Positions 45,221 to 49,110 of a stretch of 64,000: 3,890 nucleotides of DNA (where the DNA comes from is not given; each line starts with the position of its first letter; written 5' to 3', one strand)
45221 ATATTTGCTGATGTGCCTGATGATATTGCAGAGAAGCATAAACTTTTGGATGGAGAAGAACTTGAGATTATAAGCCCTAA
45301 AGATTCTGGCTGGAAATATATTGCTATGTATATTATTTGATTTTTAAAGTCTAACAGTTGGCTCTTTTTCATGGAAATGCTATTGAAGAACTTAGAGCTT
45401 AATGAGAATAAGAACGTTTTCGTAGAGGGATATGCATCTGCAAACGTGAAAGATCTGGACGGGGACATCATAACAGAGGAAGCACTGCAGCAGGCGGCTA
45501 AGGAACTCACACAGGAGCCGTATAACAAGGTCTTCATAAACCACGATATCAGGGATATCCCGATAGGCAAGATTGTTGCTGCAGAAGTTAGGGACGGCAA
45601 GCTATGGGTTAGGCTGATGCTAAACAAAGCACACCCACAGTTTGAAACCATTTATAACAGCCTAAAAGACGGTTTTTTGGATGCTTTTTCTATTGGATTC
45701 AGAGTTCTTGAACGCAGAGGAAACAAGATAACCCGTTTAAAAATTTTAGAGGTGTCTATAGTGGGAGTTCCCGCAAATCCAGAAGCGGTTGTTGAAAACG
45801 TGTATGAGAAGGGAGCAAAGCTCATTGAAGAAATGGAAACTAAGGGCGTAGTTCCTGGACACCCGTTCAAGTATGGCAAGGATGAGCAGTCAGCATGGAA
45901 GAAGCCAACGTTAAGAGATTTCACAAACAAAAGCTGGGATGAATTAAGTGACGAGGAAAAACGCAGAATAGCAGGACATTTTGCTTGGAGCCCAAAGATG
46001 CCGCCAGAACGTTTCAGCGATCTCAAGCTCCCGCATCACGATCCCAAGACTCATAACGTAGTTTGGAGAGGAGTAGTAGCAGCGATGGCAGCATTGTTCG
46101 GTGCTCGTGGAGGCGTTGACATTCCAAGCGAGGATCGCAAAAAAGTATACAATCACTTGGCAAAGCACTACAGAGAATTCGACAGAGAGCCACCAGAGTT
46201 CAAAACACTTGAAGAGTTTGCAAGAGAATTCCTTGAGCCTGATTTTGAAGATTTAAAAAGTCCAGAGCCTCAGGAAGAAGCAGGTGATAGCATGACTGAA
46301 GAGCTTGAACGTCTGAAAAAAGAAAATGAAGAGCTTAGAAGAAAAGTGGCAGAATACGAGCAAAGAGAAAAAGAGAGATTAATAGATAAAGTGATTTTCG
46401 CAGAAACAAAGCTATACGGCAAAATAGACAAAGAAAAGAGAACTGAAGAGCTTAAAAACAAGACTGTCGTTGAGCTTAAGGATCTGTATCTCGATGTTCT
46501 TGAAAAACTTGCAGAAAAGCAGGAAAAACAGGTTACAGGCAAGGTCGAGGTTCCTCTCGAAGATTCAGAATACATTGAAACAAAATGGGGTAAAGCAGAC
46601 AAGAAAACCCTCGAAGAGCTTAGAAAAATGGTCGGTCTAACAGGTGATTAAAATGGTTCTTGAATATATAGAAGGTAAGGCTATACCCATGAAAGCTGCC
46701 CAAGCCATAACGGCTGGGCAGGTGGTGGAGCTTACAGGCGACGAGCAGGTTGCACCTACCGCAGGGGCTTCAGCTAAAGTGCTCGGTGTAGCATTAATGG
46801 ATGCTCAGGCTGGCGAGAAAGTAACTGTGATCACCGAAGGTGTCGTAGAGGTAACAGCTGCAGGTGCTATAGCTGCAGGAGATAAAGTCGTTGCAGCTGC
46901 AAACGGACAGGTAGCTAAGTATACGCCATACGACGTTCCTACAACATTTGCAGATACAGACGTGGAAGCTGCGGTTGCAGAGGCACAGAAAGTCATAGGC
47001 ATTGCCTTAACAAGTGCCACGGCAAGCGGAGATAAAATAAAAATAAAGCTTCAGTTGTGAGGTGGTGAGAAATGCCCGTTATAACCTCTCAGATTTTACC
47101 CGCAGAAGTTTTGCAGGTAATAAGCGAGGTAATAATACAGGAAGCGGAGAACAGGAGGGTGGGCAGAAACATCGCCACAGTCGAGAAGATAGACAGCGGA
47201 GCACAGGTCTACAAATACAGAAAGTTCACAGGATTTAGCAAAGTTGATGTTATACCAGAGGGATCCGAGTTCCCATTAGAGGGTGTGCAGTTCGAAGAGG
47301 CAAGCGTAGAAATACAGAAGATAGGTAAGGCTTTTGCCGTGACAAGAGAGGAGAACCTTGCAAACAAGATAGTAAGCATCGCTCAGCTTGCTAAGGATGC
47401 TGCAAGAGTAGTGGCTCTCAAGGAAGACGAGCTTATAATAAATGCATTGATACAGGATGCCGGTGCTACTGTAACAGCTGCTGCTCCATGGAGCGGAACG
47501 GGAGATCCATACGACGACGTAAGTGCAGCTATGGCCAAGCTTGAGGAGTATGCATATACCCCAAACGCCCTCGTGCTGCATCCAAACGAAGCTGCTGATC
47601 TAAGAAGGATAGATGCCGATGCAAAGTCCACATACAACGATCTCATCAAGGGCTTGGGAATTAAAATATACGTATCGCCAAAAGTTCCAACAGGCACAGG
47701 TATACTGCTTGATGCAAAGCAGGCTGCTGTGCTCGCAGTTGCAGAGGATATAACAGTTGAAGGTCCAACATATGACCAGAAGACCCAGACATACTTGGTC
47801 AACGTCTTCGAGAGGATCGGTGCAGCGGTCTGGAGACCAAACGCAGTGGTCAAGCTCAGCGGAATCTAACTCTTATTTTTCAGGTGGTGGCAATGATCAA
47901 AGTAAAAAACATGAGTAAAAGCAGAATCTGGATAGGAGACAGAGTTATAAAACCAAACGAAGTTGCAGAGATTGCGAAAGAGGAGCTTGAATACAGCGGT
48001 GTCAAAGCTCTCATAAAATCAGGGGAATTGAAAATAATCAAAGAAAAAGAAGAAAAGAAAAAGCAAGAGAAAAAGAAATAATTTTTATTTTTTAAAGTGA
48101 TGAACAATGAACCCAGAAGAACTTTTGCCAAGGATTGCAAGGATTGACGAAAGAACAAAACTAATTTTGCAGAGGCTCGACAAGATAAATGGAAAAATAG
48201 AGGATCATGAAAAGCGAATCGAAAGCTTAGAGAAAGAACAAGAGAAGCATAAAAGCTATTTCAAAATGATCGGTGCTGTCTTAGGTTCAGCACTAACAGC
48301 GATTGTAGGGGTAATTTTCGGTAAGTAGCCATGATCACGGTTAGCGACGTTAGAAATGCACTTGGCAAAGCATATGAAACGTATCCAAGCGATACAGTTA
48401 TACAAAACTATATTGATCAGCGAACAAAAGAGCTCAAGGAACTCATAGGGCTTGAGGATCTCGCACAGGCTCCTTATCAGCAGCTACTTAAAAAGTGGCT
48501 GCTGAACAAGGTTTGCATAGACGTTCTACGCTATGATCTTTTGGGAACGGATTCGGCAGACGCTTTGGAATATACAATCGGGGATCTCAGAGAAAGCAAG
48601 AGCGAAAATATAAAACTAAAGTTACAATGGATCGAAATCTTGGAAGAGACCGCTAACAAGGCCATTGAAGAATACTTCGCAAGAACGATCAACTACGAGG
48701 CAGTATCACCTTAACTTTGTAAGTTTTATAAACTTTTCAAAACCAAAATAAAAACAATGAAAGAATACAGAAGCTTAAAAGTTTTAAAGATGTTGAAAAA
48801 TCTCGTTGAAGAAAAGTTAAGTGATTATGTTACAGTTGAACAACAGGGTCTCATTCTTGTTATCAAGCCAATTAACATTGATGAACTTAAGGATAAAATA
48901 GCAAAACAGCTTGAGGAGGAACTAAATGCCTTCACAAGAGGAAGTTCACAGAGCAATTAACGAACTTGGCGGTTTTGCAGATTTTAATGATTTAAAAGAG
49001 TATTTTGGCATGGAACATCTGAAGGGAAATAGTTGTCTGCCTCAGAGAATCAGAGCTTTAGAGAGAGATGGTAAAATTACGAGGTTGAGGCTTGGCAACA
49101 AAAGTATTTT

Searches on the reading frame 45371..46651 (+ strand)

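Call 8: search_protein_families(library=pfam, proteins=[window:45371-46651:+], max_evalue=0.1)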
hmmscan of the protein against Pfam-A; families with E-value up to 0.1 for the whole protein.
window:45371-46651:+ (426 aa): 2 families
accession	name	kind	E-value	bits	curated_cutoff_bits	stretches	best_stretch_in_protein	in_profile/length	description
PF04586.22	Peptidase_S78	-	1.5e-12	48.4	21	1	9-147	9-158/165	Caudovirus prohead serine protease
PF14550.11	Peptidase_S78_2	-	0.0016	18.8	24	1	15-69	14-65/126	Putative phage serine protease XkdF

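Call 9: search_protein_families(library=phrogs, proteins=[window:45371-46651:+], max_evalue=0.1)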
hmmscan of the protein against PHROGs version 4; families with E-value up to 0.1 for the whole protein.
window:45371-46651:+ (426 aa): 17 families
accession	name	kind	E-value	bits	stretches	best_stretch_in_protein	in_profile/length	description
phrog_80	-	head and packaging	5.6e-27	96.2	1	11-144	231-378/607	head maturation protease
phrog_617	-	head and packaging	5.4e-17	62.9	1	18-149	28-164/626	major head protein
phrog_3270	-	head and packaging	2.9e-10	40.4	1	19-154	8-141/603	head maturation protease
phrog_21715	-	unknown function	1.3e-08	35.6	1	8-151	11-149/381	-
phrog_2263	-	head and packaging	1.9e-07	31.3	1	53-157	76-189/551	major head protein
phrog_7015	-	head and packaging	4.2e-07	30.7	1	40-148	36-143/240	head maturation protease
phrog_11321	-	unknown function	8.5e-07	29.7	1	56-141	37-136/327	-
phrog_4523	-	head and packaging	2.1e-06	27.8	1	60-147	83-178/644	major head and protease protein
phrog_3244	-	head and packaging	5.6e-06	27.3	1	31-154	49-189/326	head maturation protease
phrog_1028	-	head and packaging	3e-05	24.7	1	106-144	135-176/591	head maturation protease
phrog_16618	-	unknown function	0.00055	21.2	1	24-83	10-64/122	-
phrog_32465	-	head and packaging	0.0043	16.8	1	58-100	116-158/544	head maturation protease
phrog_9644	-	head and packaging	0.0076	16.6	1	11-146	158-308/341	head maturation protease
phrog_4029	-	unknown function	0.03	15.7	1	297-335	64-98/144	-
phrog_15223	-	other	0.038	14.9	1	12-62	12-62/199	protease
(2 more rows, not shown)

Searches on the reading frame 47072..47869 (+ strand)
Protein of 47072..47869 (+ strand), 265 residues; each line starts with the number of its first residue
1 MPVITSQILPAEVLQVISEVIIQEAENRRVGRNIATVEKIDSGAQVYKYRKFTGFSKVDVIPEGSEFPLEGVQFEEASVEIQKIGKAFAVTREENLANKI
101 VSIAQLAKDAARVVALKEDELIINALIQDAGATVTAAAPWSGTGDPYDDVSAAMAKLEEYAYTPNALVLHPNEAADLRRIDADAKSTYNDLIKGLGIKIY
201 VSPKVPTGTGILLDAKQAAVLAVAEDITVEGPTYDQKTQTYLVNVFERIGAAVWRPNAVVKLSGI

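Call 8: search_protein_families(library=pfam, proteins=[window:47072-47869:+], max_evalue=0.1)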
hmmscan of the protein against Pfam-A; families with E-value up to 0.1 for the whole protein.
window:47072-47869:+ (265 aa): 3 families
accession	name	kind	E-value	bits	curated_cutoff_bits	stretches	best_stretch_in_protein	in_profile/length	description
PF25209.1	Phage_capsid_4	-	5.9e-18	66.5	27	1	42-261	36-261/262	Phage capsid protein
PF05065.19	Phage_capsid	-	2.8e-13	50.4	24.2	1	15-263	7-279/280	Phage capsid family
PF04454.18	Linocin_M18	-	1.8e-08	34.4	24.3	1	105-237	102-239/253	Encapsulating protein for peroxidase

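Call 9: search_protein_families(library=phrogs, proteins=[window:47072-47869:+], max_evalue=0.1)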
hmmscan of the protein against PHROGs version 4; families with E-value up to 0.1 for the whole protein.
window:47072-47869:+ (265 aa): 13 families
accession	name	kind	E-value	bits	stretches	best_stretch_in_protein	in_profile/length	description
phrog_1650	-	head and packaging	3e-24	86.9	1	16-265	28-298/300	major head protein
phrog_10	-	head and packaging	4.8e-16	59.9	1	30-263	386-634/752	major head protein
phrog_544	-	head and packaging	1.5e-15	58.4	1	15-242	18-252/282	major head protein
phrog_264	-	head and packaging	4.5e-10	40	1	6-265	27-321/321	major head protein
phrog_267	-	head and packaging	6.8e-09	36.3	1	103-261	131-322/410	major head protein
phrog_617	-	head and packaging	5.4e-07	29.9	1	39-263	377-622/626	major head protein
phrog_3922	-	head and packaging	4e-06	27.3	1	9-184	85-268/362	major head protein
phrog_133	-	head and packaging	1.6e-05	24.7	1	15-129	389-503/668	head maturation protease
phrog_30620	-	unknown function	0.0031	18.2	1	33-140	37-142/184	-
phrog_3437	-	head and packaging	0.011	15.9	0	67-136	65-134/294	major head protein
phrog_13442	-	unknown function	0.028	15.7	0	129-162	36-66/89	-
phrog_1623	-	head and packaging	0.046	14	1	183-264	222-302/305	virion structural protein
phrog_283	-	head and packaging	0.078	13.3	0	83-217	83-235/385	major head protein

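Call 48: search_dna_similar(query=window:47072-47869:+, collection=phages, mode=protein, max_evalue=0.001, max_rows=10)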
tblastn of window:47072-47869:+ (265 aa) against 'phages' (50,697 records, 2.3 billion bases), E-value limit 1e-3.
Records with a match: 6; places in all: 6; records where one place covers at least 80% of the query: 0.
Best place of each record, by identity: <60% 6.
By first word of the organism name: Arthrobacter 4; Methanobacterium 1; Bacteriophage 1.
By host as written in the record: Arthrobacter sp. ATCC 21022 4; Methanothermobacter thermautotrophicus 1; - 1.
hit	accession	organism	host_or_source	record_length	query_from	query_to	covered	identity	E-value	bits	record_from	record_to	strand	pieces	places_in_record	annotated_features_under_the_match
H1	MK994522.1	Methanobacterium virus PhiF1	Methanothermobacter thermautotrophicus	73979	108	262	58%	27.1%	2e-4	48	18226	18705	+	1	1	putative capsid protein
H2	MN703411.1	Arthrobacter phage DrYang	Arthrobacter sp. ATCC 21022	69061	51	177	48%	32.6%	7e-5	50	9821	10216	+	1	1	12: major capsid protein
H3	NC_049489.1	Arthrobacter phage DrYang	Arthrobacter sp. ATCC 21022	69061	51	177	48%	32.6%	7e-5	50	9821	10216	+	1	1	12: major head protein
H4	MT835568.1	Bacteriophage sp.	human fecal samples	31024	36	201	63%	24.4%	7e-4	47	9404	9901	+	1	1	record has no annotation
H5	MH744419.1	Arthrobacter phage KBurrousTX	Arthrobacter sp. ATCC 21022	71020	58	177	45%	32.3%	2e-4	48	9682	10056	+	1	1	12: major capsid protein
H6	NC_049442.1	Arthrobacter phage KBurrousTX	Arthrobacter sp. ATCC 21022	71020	58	177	45%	32.3%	2e-4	48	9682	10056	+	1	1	12: major head protein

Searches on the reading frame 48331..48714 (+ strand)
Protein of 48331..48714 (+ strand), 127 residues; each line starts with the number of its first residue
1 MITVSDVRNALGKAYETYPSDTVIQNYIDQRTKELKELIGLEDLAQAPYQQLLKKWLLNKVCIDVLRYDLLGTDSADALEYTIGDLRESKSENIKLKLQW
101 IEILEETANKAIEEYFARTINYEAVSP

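Call 8: search_protein_families(library=pfam, proteins=[window:48331-48714:+], max_evalue=0.1)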
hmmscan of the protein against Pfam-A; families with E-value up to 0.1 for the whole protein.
window:48331-48714:+ (127 aa): 1 family
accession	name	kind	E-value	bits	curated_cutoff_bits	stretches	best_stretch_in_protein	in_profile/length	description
PF05135.19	Phage_connect_1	-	0.092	13.6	21.2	0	1-46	1-42/101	Phage gp6-like head-tail connector protein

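Call 9: search_protein_families(library=phrogs, proteins=[window:48331-48714:+], max_evalue=0.1)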
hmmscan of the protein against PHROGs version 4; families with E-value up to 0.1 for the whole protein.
window:48331-48714:+ (127 aa): 0 families

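Call 24: find_related_loci(query=window:48331-48714:+, collection=viral_contigs, flank=6000)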
Query window:48331-48714:+ (127 aa) in viral_contigs; peptide patterns used: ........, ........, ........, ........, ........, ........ (x = any residue, [..] = any of these).
12 stretches matched a pattern; 2 encode a relative of the query (tblastn E <= 1e-3); 2 distinct loci.
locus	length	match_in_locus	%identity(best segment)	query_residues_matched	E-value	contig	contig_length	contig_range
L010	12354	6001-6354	47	3-122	9e-32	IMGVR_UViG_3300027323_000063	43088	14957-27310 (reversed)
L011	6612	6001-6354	47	3-122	9e-32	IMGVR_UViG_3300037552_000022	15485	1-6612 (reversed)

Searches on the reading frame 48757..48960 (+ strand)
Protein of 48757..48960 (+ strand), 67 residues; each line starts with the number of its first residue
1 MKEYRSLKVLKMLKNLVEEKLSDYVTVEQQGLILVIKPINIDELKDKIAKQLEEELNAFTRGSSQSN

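Call 8: search_protein_families(library=pfam, proteins=[window:48757-48960:+], max_evalue=0.1)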
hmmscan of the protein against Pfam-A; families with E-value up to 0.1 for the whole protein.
window:48757-48960:+ (67 aa): 1 family
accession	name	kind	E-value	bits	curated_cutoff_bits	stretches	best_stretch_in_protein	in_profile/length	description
PF22309.2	HK-GC-Chemotax_sensor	-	0.042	14.4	27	1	9-44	27-64/122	HK/GC/Chemotaxis protein-like, sensor domain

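Call 9: search_protein_families(library=phrogs, proteins=[window:48757-48960:+], max_evalue=0.1)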
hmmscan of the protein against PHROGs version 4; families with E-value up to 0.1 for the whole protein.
window:48757-48960:+ (67 aa): 0 families
